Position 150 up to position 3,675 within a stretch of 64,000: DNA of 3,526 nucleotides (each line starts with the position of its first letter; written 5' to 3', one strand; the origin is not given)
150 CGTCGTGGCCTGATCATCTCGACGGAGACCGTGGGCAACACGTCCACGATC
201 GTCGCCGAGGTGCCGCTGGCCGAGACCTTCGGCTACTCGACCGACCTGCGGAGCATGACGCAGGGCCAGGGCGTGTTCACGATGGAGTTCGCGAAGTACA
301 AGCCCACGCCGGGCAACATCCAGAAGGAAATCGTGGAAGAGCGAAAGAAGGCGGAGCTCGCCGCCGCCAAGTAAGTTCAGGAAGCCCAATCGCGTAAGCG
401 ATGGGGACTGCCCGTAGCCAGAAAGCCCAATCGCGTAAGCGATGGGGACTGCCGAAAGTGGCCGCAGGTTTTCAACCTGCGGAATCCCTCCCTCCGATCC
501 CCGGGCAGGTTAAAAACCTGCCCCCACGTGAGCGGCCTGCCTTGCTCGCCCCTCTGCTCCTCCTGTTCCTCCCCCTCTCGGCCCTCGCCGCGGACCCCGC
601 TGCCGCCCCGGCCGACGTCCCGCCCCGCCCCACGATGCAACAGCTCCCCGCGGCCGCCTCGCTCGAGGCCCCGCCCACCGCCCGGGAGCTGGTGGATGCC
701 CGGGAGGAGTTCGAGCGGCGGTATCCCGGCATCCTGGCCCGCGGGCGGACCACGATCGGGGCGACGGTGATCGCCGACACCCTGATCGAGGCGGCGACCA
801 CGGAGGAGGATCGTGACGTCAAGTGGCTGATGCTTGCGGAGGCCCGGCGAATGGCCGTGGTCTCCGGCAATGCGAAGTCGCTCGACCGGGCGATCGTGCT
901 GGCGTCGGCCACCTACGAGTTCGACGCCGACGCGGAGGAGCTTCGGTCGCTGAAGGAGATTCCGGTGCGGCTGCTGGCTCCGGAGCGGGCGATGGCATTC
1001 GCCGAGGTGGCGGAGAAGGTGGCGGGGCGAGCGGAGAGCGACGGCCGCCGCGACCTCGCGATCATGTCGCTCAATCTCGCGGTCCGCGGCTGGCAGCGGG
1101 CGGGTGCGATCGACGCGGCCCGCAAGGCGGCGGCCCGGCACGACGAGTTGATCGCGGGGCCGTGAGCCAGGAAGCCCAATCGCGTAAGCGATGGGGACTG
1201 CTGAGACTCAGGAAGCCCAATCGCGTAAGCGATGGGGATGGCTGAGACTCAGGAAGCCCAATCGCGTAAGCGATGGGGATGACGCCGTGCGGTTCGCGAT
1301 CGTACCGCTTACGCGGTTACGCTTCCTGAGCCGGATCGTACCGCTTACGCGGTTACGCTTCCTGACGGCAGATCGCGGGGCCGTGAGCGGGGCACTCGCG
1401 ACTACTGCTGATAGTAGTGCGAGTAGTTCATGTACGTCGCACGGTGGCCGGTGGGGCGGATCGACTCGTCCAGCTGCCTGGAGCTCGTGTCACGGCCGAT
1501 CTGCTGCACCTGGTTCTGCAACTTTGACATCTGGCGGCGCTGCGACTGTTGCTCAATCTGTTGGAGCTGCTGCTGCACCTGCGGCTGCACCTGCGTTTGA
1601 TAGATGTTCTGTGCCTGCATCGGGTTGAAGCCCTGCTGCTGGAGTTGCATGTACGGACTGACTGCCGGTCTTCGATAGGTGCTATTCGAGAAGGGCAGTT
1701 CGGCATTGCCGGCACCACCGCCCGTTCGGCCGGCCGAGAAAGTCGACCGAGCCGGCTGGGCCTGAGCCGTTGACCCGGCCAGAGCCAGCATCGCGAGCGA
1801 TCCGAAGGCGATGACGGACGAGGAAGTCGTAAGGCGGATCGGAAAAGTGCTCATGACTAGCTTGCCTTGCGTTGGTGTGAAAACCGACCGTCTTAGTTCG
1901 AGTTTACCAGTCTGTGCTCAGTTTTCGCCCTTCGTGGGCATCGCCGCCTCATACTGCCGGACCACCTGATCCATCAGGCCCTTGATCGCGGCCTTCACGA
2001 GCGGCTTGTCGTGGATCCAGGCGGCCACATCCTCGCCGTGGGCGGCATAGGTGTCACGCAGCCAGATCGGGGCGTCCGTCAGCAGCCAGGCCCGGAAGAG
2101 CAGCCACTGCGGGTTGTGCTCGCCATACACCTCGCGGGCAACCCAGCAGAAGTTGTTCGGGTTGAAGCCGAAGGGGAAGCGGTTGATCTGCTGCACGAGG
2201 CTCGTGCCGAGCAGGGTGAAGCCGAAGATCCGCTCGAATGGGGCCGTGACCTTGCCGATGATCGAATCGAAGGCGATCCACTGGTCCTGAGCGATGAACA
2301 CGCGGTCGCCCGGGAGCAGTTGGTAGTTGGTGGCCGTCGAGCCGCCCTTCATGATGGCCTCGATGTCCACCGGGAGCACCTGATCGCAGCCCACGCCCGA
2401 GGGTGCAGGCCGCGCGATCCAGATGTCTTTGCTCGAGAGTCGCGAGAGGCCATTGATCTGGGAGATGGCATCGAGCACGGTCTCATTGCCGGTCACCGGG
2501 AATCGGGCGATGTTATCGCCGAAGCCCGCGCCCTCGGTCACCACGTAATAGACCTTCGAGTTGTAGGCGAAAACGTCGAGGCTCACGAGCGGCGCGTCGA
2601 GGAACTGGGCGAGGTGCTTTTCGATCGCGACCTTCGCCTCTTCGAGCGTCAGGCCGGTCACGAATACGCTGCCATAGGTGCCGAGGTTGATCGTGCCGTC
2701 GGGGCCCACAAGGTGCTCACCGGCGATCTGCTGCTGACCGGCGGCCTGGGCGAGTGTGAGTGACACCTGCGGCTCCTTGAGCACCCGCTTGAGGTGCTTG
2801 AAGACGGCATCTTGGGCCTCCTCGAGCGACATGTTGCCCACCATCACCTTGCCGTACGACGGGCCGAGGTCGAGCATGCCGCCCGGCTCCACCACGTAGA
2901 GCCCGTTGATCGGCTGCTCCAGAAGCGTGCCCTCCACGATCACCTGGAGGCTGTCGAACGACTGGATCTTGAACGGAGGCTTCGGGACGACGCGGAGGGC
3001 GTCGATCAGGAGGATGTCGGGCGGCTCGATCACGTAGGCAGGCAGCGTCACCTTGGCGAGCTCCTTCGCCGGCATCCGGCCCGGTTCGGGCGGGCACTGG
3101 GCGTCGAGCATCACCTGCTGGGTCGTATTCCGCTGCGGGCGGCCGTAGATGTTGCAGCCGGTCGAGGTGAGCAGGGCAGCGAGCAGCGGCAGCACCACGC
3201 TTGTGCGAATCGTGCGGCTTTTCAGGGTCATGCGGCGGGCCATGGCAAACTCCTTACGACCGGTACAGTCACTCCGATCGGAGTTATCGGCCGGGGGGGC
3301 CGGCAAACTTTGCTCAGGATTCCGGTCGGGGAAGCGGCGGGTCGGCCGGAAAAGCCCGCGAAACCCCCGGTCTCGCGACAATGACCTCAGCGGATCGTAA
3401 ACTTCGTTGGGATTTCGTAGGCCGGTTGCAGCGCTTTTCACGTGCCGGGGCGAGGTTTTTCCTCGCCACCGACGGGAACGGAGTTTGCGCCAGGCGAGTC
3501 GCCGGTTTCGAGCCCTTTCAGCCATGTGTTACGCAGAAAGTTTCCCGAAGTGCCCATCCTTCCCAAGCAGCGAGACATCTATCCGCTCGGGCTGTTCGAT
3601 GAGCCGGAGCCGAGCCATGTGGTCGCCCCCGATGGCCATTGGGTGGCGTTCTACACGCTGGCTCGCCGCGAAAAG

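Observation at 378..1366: Interspersed 33-nt hairpin repeat family (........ flank + 9-bp stem + GNRA loop) with compensatory stem variants, sitting next to stop codons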

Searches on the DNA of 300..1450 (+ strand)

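Call 25: build_rna_model(alignment_id=A1, structure=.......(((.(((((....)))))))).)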
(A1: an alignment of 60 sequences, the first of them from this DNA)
Model R1 built from alignment A1 (60 sequences, 29 columns); structure: as given.
model positions 29; base pairs 8; branch points 0; effective number of sequences 60; information 1.47 bits per position. Calibrated on 0.2 Mb of random sequence (short: E-values are rough).
structure used (alignment columns):
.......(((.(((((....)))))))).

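Call 26: search_with_rna_model(model_id=R1, source=window, filters=off, max_evalue=10)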
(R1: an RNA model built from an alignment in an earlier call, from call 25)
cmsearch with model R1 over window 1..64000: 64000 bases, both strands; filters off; matches with E-value up to 10: 54.
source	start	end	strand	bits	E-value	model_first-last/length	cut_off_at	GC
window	378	406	+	50.6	1.5e-10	1-29/29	no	0.62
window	1168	1196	+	50.6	1.5e-10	1-29/29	no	0.62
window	1209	1237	+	50.6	1.5e-10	1-29/29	no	0.62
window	1250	1278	+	50.6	1.5e-10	1-29/29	no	0.62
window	54194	54222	-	50.6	1.5e-10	1-29/29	no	0.62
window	62621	62649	-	49.3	3.3e-10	1-29/29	no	0.69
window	62657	62685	-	49.3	3.3e-10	1-29/29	no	0.69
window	59955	59983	-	47.5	8.9e-10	1-29/29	no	0.62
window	61041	61069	-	47.5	8.9e-10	1-29/29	no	0.62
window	1300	1328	-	47.4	9.7e-10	1-29/29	no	0.59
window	1336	1364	-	47.4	9.7e-10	1-29/29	no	0.59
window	419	447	+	47.3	1e-09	1-29/29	no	0.59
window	59989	60017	+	46.1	2e-09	1-29/29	no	0.76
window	59904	59932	+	30.6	1.2e-05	1-29/29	no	0.72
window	6138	6172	-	10.7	0.81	1-29/29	no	0.63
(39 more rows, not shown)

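Call 71: search_rna_families(source=window, start=300, end=1450, threshold=evalue, max_evalue=1)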
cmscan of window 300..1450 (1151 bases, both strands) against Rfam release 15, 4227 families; matches with E-value up to 1: 7.
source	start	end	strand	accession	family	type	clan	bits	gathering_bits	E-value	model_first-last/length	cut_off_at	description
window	1198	1371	+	RF04104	MIR918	Gene; miRNA;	-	28.9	268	0.0077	1-265/265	no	MIR918 microRNA precursor family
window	1186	1267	-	RF03888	mir-3160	Gene; miRNA;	-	26.2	80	0.092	1-83/83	no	mir-3160 microRNA precursor family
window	1164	1244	-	RF03835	mir-955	Gene; miRNA;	-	24.1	50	0.012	1-81/81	no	mir-955 microRNA precursor family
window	1186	1267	+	RF03888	mir-3160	Gene; miRNA;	-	23.8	80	0.33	1-83/83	no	mir-3160 microRNA precursor family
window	464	521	-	RF03379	mir-4667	Gene; miRNA;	-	22.8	68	0.27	1-93/93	no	mir-4667 microRNA precursor family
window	1183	1281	+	RF00723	mir-448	Gene; miRNA;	-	20.4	90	0.57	1-111/111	no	mir-448 microRNA precursor family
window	988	1003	+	RF01734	Fluoride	Cis-reg; riboswitch;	-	13.8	34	0.88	10-25/64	no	Fluoride riboswitch aptamer (crcB RNA motif)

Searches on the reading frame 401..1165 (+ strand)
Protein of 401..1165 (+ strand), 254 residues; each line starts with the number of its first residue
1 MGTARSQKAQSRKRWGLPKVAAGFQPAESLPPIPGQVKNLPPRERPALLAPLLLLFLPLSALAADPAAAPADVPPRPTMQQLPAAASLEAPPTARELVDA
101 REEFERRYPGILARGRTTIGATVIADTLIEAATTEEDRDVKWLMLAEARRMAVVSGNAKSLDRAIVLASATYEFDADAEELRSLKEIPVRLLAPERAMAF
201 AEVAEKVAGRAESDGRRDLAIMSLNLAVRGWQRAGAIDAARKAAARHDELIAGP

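Call 33: search_protein_families(library=pfam, proteins=[window:401-1165:+], max_evalue=0.01)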
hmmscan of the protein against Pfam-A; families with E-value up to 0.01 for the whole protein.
window:401-1165:+ (254 aa): 0 families

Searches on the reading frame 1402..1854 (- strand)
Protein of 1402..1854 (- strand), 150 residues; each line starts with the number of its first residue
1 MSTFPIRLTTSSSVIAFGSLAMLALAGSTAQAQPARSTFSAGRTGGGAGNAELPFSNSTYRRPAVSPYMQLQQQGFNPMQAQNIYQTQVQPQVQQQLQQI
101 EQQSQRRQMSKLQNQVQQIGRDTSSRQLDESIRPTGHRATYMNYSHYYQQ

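Call 33: search_protein_families(library=pfam, proteins=[window:1402-1854:-], max_evalue=0.01)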
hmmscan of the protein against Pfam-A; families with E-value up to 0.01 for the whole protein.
window:1402-1854:- (150 aa): 0 families

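Call 83: find_encoding_contigs(protein=window:1402-1854:-, flank=10000, max_places=3)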
Protein window:1402-1854:- (150 aa): 1 contig read that carries it; 1 place shown.
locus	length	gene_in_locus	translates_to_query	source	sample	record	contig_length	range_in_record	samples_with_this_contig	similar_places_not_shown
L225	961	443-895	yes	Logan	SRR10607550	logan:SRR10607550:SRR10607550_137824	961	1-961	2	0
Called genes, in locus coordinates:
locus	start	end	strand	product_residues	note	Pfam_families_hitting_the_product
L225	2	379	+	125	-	?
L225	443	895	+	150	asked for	-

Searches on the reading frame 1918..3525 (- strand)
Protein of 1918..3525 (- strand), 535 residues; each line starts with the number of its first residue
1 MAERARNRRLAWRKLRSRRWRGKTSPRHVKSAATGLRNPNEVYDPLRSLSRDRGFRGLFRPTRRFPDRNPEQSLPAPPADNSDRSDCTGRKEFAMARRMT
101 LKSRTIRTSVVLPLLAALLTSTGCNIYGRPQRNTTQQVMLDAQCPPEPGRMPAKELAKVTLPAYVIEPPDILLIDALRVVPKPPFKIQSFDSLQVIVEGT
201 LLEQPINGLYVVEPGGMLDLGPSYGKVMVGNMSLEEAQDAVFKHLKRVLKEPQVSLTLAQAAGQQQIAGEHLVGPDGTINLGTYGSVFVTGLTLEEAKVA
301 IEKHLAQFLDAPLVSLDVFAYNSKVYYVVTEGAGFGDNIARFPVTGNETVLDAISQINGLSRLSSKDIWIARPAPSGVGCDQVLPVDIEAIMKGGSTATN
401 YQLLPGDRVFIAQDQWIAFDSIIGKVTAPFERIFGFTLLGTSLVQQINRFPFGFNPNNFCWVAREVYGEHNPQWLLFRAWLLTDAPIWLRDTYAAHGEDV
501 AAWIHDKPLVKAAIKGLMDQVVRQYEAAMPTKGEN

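Call 33: search_protein_families(library=pfam, proteins=[window:1918-3525:-], max_evalue=0.01)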
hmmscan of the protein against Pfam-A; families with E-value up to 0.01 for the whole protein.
window:1918-3525:- (535 aa): 1 family
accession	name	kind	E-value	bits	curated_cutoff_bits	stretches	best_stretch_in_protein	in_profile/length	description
PF02563.21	Poly_export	-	3.9e-19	69.1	28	2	182-258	4-76/77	Polysaccharide biosynthesis/export protein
